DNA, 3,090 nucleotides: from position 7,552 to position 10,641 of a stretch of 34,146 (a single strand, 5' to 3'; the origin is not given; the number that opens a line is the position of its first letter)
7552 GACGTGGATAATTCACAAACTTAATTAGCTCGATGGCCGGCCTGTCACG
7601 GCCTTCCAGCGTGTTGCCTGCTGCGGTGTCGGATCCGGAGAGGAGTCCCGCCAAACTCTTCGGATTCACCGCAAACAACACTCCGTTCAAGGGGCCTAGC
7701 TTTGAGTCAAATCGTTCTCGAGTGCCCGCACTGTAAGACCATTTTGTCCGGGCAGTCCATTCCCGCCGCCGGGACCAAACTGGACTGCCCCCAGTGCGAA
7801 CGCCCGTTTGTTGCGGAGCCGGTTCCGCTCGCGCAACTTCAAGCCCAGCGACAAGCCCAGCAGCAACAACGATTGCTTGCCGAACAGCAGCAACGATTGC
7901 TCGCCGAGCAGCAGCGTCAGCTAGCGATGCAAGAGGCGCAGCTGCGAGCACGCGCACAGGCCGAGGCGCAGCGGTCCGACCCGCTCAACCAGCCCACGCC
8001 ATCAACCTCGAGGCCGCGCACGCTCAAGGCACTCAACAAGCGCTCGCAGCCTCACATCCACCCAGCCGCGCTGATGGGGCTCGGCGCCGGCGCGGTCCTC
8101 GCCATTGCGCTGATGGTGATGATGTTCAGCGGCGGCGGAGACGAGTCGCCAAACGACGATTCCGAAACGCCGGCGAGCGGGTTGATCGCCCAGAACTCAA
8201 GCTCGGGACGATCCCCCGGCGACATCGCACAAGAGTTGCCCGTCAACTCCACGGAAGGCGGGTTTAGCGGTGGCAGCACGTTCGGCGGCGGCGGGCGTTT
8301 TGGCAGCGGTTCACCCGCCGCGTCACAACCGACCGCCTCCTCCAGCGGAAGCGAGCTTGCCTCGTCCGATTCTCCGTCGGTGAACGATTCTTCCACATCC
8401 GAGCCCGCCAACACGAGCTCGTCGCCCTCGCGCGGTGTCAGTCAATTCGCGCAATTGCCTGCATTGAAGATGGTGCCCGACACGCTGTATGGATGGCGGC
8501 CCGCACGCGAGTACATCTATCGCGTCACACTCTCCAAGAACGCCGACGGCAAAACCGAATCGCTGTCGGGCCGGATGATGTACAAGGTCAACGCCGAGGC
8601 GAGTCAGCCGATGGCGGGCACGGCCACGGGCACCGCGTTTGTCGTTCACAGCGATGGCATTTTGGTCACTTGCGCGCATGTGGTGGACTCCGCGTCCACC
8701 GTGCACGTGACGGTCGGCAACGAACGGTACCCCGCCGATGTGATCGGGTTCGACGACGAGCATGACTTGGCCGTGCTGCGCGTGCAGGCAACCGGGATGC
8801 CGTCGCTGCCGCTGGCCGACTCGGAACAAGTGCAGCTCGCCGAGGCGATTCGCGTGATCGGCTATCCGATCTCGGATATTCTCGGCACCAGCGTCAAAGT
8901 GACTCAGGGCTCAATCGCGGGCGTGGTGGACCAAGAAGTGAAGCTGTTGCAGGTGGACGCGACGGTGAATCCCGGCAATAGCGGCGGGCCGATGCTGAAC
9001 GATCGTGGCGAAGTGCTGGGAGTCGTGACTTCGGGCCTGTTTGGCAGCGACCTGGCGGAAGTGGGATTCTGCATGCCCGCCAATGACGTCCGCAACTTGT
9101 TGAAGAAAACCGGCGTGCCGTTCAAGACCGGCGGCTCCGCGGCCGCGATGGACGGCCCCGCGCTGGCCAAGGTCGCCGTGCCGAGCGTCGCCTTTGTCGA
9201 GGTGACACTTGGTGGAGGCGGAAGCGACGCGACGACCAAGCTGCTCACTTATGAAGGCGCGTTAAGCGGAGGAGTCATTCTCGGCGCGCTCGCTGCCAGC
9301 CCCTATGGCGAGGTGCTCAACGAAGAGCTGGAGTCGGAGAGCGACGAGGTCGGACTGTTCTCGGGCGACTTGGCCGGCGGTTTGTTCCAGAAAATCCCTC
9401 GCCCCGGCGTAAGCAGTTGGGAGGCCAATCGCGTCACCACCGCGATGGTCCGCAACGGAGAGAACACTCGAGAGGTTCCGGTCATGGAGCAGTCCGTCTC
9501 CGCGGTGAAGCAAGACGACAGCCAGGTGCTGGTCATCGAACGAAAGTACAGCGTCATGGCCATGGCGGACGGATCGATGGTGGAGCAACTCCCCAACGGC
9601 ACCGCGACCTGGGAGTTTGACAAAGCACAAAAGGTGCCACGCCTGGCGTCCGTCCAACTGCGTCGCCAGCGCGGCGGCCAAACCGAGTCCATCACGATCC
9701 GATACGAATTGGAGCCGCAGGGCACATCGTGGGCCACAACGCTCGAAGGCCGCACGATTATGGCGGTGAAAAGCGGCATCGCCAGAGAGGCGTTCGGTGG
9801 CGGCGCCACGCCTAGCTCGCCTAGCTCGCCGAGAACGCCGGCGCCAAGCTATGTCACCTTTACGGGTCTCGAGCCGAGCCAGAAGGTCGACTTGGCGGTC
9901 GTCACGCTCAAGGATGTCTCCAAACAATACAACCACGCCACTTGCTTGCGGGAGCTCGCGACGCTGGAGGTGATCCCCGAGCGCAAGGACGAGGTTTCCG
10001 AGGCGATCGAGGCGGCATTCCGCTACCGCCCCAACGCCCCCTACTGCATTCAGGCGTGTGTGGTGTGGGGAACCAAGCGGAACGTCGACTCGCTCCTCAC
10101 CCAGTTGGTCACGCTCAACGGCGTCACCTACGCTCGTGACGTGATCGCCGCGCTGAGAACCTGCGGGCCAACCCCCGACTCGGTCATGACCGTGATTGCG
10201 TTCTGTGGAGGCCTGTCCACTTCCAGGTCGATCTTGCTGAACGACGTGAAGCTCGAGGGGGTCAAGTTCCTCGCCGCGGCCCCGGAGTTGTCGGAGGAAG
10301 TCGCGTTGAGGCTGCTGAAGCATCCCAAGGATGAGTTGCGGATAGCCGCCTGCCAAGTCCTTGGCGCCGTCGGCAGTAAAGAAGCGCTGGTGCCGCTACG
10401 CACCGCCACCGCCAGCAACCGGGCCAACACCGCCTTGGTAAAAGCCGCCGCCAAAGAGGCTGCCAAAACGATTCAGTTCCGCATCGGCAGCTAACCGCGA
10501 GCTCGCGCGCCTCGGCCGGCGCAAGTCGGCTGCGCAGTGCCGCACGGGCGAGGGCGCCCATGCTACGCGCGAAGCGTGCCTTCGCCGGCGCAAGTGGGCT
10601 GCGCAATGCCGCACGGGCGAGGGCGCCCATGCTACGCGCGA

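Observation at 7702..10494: Unusual architecture: N-terminal zinc ribbon, coiled coil, single TM helix, HtrA-like S1 protease and C-terminal HEAT repeats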

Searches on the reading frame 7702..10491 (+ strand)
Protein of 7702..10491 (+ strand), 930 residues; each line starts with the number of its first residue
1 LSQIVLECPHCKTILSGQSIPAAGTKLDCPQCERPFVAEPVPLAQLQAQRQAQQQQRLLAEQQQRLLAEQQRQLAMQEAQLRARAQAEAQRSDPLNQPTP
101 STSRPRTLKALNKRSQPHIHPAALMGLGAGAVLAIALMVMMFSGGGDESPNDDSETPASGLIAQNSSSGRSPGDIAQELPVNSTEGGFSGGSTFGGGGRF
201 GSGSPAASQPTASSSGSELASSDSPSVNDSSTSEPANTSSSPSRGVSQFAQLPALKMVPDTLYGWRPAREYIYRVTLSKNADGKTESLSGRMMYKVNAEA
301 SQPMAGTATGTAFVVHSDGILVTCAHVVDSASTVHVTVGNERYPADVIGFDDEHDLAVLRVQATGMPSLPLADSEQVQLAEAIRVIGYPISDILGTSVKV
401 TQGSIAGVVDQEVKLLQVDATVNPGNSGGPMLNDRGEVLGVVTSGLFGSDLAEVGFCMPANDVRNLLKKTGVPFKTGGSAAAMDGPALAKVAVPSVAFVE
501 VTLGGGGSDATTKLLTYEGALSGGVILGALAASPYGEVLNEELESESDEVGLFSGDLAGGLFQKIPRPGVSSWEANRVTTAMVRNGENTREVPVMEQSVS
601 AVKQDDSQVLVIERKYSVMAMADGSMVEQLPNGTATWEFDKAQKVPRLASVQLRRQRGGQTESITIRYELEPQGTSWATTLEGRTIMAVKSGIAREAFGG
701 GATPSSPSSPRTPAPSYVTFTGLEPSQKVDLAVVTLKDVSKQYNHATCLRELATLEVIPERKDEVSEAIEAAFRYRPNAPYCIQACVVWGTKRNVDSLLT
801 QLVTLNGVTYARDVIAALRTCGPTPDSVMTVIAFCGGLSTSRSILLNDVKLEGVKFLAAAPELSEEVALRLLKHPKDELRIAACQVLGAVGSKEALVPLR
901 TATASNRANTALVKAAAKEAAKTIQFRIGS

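Call 3: search_protein_families(library=pfam, proteins=[window:7702-10491:+], max_evalue=1)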
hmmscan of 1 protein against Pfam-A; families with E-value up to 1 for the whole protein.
window:7702-10491:+ (930 aa): 8 families
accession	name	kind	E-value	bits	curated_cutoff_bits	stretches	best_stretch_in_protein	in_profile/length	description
PF13365.12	Trypsin_2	-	3.4e-29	102.9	27.6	1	310-441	1-144/144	Trypsin-like peptidase domain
PF00089.32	Trypsin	-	3.3e-12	47.1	20.6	1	303-465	23-218/220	Trypsin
PF13646.12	HEAT_2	-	0.0001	23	27.7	1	865-920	33-86/88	HEAT repeats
PF13717.11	Zn_ribbon_4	-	0.019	15.3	30.3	1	7-36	4-35/36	zinc-ribbon domain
PF23548.1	Zn_ribbon_FGT1_2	-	0.048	13.7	27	1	6-33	3-27/35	FORGETTER1 second zinc ribbon domain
PF24042.1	DUF7351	-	0.14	12.4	31.2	1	7-53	3-48/177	Domain of unknown function (DUF7351)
PF05783.17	DLIC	-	0.37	10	19.7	1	50-136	317-403/471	Dynein light intermediate chain (DLIC)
PF22747.2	Zn_ribbon_DUF2089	-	0.8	10.3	27.6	0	6-18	13-25/32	DUF2089 zinc ribbon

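Call 4: search_protein_families(library=ncbifam, proteins=[window:7702-10491:+], max_evalue=1)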
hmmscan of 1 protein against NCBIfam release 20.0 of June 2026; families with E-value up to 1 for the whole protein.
window:7702-10491:+ (930 aa): 13 families
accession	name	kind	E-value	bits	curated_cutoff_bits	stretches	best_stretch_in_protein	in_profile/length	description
NF041521.1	HhoA_HhoB_HtrA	equivalog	1.5e-34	119.8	450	1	300-467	49-220/335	HhoA/HhoB/HtrA family serine endopeptidase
TIGR02037.1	degP_htrA_DO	subfamily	2.1e-32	112.7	416.2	1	298-469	50-226/434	Do family serine endopeptidase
NF033740.0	MarP_fam_protase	equivalog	3.1e-29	102.2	250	1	292-470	196-377/390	MarP family serine protease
NF047968.1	SerProtHtrA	equivalog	1.1e-26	94.1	470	1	303-468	82-254/357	serine protease HtrA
NF040960.1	MamE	equivalog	6.1e-24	84.6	800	1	307-493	121-312/659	magnetosome formation protease MamE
TIGR02038.1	protease_degS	equivalog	4e-21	75.5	422.95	1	309-447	79-220/351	outer membrane-stress sensor serine endopeptidase DegS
NF008147.1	PRK10898.1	equivalog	1.4e-19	70.4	408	1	296-452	66-225/352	outer membrane-stress sensor serine endopeptidase DegS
NF008189.1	PRK10942.1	equivalog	2.5e-18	65.8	720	1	307-468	112-279/477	serine endoprotease DegP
NF053637.1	SerProtHtrAspr2045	equivalog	1.2e-17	64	650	1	319-469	117-281/394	serine protease HtrA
NF007526.1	PRK10139.1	equivalog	1.3e-17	63.6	756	1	298-468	83-257/456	serine endoprotease DegQ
NF040961.1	MamO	equivalog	7.1e-16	57.7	800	1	305-494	95-291/648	magnetosome protein MamO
NF050055.1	SerProtHtrAMycob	equivalog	4.4e-13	49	800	1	307-467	226-403/502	serine protease HtrA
TIGR02098.1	MJ0042_CXXC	domain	0.034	13.8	20.9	1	6-37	3-36/38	MJ0042-type zinc finger domain-containing protein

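Call 6: find_homologous_proteins(query=window:7702-10491:+, max_evalue=0.001)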
Query window:7702-10491:+ (930 aa): 208 proteins with E <= 0.001 among 8000 candidates; the best 120 are listed.
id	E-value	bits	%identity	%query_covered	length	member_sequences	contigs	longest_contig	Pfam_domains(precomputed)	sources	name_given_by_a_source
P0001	0.0e+0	2035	100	100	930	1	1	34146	PF13365.13,PF00089.33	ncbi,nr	ncbi:MAG: trypsin-like peptidase domain-containing protein [Planctomycetales bacterium]|nr:trypsin-l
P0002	1.7e-93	333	29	100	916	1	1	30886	PF13365.13,PF13646.13,PF00089.33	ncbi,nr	ncbi:MAG: trypsin-like peptidase domain-containing protein [Pirellulaceae bacterium]|nr:trypsin-like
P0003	3.0e-86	309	30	75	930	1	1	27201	PF13365.13,PF13646.13,PF00089.33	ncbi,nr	ncbi:MAG: trypsin-like peptidase domain-containing protein [Planctomycetales bacterium]|nr:trypsin-l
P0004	2.8e-85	305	30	76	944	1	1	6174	PF13365.13,PF13646.13,PF00089.33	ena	-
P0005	3.4e-83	299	30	81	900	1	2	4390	PF13365.13,PF03130.23,PF13646.13,PF00089.33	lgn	-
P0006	8.0e-82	294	34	67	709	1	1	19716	PF13365.13,PF13646.13,PF00089.33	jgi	jgi:S1-C subfamily serine protease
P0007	9.7e-81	290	32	72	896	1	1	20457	PF13365.13,PF13646.13,PF00089.33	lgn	-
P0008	8.2e-79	284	32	72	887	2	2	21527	PF13365.13,PF13646.13,PF00089.33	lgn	-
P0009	2.4e-78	282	31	70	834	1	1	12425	PF13365.13,PF13646.13,PF00089.33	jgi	jgi:S1-C subfamily serine protease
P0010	6.0e-72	261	31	64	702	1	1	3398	PF13365.13,PF13646.13,PF00089.33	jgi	jgi:hypothetical protein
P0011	2.4e-71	259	38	41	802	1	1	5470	PF13365.13,PF13646.13,PF00089.33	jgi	jgi:S1-C subfamily serine protease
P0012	4.3e-70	255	30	69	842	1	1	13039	PF13365.13,PF13646.13,PF00089.33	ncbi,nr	ncbi:MAG: trypsin-like peptidase domain-containing protein [Planctomycetales bacterium]|nr:trypsin-l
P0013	4.3e-69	252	44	31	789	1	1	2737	PF13365.13,PF03130.23,PF13646.13,PF00089.33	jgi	jgi:S1-C subfamily serine protease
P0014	1.7e-68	250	45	28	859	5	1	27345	PF13365.13,PF13646.13,PF00089.33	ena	-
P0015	1.9e-68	250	28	77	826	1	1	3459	PF13365.13,PF13646.13,PF00089.33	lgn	-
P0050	1.4e-56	211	27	64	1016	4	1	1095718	PF13365.13,PF13717.12,PF13646.13,PF00089.33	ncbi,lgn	-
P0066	1.8e-52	197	43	26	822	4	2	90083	PF13365.13,PF13717.12,PF00089.33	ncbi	-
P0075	3.9e-47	179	43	26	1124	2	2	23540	PF13365.13,PF13717.12,PF13646.13,PF00089.33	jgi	jgi:S1-C subfamily serine protease/HEAT repeat protein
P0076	1.7e-46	177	41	26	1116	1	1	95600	PF13365.13,PF13717.12,PF13646.13,PF00089.33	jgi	jgi:serine protease Do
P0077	5.1e-46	176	36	34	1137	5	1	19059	PF13365.13,PF13717.12,PF13646.13,PF00089.33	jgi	jgi:S1-C subfamily serine protease/HEAT repeat protein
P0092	1.2e-18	85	27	50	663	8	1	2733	PF13365.13,PF13717.12,PF00089.33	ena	-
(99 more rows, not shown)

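Call 19: find_encoding_contigs(protein=P0002, flank=8000, max_places=2)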
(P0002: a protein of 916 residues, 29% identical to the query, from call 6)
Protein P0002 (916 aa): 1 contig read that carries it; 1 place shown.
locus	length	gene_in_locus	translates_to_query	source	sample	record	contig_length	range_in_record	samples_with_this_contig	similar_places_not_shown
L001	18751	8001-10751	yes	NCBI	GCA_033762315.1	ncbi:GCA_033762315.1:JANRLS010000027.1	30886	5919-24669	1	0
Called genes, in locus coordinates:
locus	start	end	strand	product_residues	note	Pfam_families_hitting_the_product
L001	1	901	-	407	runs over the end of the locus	PF03739:LptF_LptG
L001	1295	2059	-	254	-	PF07607:DUF1570 (faint)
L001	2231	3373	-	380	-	PF07607:DUF1570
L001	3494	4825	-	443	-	PF07394:DUF1501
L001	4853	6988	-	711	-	PF07583:PSCyt2, PF07587:PSD1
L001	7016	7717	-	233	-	PF16697:Yop-YscD_cpl, PF00498:FHA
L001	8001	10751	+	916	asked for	PF00089:Trypsin, PF13365:Trypsin_2, PF13646:HEAT_2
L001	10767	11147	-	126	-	-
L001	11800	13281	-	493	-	PF07394:DUF1501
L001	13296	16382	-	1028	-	PF13442:Cytochrome_CBB3 (faint), PF07635:PSCyt1, PF07583:PSCyt2, PF00754:F5_F8_type_C (weak), PF07587:PSD1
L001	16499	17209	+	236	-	PF00392:GntR, PF07729:FCD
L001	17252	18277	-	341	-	PF08450:SGL (faint), PF01436:NHL (faint)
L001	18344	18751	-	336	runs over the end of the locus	PF00034:Cytochrom_C (faint), PF03150:CCP_MauG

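Call 20: find_encoding_contigs(protein=P0003, flank=8000, max_places=2)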
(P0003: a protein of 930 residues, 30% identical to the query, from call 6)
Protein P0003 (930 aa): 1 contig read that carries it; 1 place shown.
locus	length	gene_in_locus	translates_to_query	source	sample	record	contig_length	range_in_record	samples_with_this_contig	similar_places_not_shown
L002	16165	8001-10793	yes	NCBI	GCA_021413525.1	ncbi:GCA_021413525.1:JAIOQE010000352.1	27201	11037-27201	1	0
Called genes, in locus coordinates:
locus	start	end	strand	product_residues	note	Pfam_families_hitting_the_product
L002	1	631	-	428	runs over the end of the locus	-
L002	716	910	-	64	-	PF03884:YacG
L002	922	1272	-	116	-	-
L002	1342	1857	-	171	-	PF01025:GrpE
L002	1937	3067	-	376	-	PF00226:DnaJ, PF01556:DnaJ_C, PF00684:DnaJ_CXXCXGXG, PF27439:DnaJ_C_2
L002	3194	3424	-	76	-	-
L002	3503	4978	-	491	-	PF00118:Cpn60_TCP1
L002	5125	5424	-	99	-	PF00166:Cpn10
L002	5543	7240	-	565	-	-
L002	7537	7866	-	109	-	PF04993:TfoX_N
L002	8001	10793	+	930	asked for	PF00089:Trypsin, PF13365:Trypsin_2, PF13646:HEAT_2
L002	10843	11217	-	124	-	PF01434:Peptidase_M41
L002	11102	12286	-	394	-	PF06068:TIP49 (weak), PF00004:AAA, PF17862:AAA_lid_3, PF01434:Peptidase_M41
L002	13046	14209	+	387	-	PF02670:DXP_reductoisom, PF08436:DXP_redisom_C, PF13288:DXPR_C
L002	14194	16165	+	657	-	PF02163:Peptidase_M50, PF00595:PDZ (faint), PF13180:PDZ_2 (faint), PF17820:PDZ_6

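Call 21: find_encoding_contigs(protein=P0050, flank=8000, max_places=2)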
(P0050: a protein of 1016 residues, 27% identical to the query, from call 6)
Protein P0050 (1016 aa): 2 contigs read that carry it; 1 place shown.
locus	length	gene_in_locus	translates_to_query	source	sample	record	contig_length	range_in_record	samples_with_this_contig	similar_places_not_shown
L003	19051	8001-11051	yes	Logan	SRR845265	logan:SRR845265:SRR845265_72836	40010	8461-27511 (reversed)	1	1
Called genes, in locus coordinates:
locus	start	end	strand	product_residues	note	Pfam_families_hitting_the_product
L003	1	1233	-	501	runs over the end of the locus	-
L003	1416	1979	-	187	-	-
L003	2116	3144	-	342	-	PF14237:GYF_2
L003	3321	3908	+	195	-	PF00574:CLP_protease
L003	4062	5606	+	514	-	-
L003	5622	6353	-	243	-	PF01209:Ubie_methyltran, PF13489:Methyltransf_23, PF13847:Methyltransf_31, PF08241:Methyltransf_11, PF08242:Methyltransf_12, PF13649:Methyltransf_25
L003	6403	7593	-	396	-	PF11899:DUF3419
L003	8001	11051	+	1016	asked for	PF13717:Zn_ribbon_4 (faint), PF00089:Trypsin, PF13365:Trypsin_2, PF13646:HEAT_2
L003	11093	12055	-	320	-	PF07063:HGLS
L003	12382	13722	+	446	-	PF00202:Aminotran_3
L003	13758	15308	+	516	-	PF00171:Aldedh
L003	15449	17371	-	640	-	PF02784:Orn_Arg_deC_N, PF17810:Arg_decarb_HB, PF17944:Arg_decarbox_C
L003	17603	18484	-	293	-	PF00763:THF_DHG_CYH, PF02882:THF_DHG_CYH_C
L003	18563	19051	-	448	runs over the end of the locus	PF23727:Beta-prop_FAM234A_B (faint), PF01011:PQQ (faint), PF13360:PQQ_2, PF13570:Beta-prop_ACSF4 (weak), PF13360:PQQ_2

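Call 23: search_solved_structures(query=window:7702-10491:+, max_evalue=0.01, show_alignments=1)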
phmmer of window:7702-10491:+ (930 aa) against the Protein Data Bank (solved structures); distinct sequences matched with E-value up to 0.01: 115 (the best 60 are shown).
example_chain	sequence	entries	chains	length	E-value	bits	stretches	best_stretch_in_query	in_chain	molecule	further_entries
5b6l_A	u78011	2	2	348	3.5e-25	91.6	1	308-465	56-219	Putative serine protease HhoA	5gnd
5t63_A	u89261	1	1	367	4e-25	91.5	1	308-465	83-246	Putative serine protease HhoA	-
5t69_A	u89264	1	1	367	1.1e-24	90.1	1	308-465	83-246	Putative serine protease HhoA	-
1l1j_A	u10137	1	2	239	8.5e-23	83.8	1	308-467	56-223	heat shock protease HtrA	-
5y28_A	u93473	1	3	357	1.2e-22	83.3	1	307-468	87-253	Periplasmic serine endoprotease DegP-like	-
7xs0_A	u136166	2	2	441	1.6e-22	82.9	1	307-468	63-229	Periplasmic serine endoprotease DegP-like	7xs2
5y2d_A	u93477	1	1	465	1.8e-22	82.7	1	307-468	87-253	Periplasmic serine endoprotease DegP-like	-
3pv4_A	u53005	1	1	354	2.8e-21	78.7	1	310-468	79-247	DegQ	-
3pv2_A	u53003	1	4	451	5.6e-21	77.7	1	310-468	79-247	DegQ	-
22kg_A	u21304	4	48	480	1e-20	76.9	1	304-471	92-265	Probable periplasmic serine endoprotease DegP-like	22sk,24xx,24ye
3pv3_A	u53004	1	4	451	1.5e-20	76.4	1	310-468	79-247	DegQ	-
6z05_A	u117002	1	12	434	1.1e-19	73.5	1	308-470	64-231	DegQ family serine endoprotease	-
4yo1_A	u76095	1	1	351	1.2e-19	73.3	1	310-467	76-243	DegQ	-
4ynn_A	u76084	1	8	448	2.2e-19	72.5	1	310-467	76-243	Protease DO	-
3pv5_A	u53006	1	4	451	8e-19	70.6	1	310-468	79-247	DegQ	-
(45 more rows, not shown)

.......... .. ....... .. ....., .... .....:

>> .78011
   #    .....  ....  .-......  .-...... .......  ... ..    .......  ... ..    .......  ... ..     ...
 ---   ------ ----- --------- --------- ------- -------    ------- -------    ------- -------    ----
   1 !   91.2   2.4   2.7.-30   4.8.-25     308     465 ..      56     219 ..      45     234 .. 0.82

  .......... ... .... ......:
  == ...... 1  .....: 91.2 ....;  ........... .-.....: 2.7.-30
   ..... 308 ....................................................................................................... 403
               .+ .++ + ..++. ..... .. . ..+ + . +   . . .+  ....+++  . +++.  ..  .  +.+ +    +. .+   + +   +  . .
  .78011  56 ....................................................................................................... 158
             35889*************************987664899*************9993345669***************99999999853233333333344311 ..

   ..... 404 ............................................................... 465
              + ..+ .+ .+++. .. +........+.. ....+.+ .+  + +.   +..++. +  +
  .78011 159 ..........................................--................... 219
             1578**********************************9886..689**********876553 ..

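Call 30: find_related_loci(query=A1, collection=genome_contigs, flank=6000)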
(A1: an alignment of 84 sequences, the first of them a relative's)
Query A1 (930 aa) in genome_contigs; peptide patterns used: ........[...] (x = any residue, [..] = any of these).
600 stretches matched a pattern (row limit reached: there are more); 596 encode a relative of the query (tblastn E <= 1e-3); the best 80 are kept; 80 distinct loci.
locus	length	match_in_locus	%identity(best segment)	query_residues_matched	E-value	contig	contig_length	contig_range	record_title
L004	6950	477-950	40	308-461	4e-28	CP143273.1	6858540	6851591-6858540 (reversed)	MAG: Phormidium sp. isolate R1S1 chromosome, complete genome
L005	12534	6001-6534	39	301-471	5e-28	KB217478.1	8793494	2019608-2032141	Calothrix sp. PCC 7103 genomic scaffold Cal7103DRAFT_CPM.6, whole genome shotgun sequence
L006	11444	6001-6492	38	309-466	1e-27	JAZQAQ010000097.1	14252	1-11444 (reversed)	MAG: Eubacteriales bacterium isolate T1900044642_TS20190108.MAGScoT_cleanbin_000075 SGB_1288_k141_606247, whole genome s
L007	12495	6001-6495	39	309-469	2e-27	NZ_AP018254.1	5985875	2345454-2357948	Calothrix sp. NIES-3974 chromosome, complete genome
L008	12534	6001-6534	36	297-471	8e-27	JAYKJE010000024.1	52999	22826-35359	MAG: bacterium isolate 807899 NODE_15013029, whole genome shotgun sequence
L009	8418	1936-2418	37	308-467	2e-26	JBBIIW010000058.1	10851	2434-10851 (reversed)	MAG: Candidatus Rokuibacteriota bacterium isolate QH1S170213_bin_148 NODE_2883_length_10851_cov_6.37906, whole genome sh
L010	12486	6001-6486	39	309-466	5e-26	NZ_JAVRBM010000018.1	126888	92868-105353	MAG: Nostoc sp. ChiQUE01b contig_18, whole genome shotgun sequence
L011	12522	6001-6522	35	310-471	1e-25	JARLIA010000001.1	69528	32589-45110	MAG: Candidatus Paceibacterota bacterium isolate MAG_BA90 MetaBAT2_Bin_90_Anoxic_k141_242303, whole genome shotgun seque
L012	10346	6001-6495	38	309-469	2e-25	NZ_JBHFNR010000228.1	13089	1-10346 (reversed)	Floridaenema flaviceps BLCC-F50 bin2.fa-228, whole genome shotgun sequence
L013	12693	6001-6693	34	243-471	4e-25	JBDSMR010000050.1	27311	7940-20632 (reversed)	MAG: Usitatibacter sp. isolate cluster1_bin.398 k127_1917821, whole genome shotgun sequence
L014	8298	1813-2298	40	305-468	3e-25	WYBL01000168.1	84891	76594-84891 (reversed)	MAG: Acidobacteria bacterium isolate ACD2 k127_692743, whole genome shotgun sequence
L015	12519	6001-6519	39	307-466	3e-25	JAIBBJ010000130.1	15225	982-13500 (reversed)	MAG: Gemmatimonadaceae bacterium isolate SSF37 NODE_79095_length_15225_cov_47.552391, whole genome shotgun sequence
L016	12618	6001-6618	33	217-441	5e-25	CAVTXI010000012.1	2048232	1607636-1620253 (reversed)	MAG: uncultured beta proteobacterium isolate MFD04651.bin.1.240 genome assembly, contig: contig_3180, whole genome shotg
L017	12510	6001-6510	38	309-471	6e-25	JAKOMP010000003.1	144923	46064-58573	MAG: Cyanocohniella sp. LLY scaffold_39, whole genome shotgun sequence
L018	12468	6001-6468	39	293-444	6e-25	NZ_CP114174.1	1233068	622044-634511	Chlamydia sp. 12-01 chromosome, complete genome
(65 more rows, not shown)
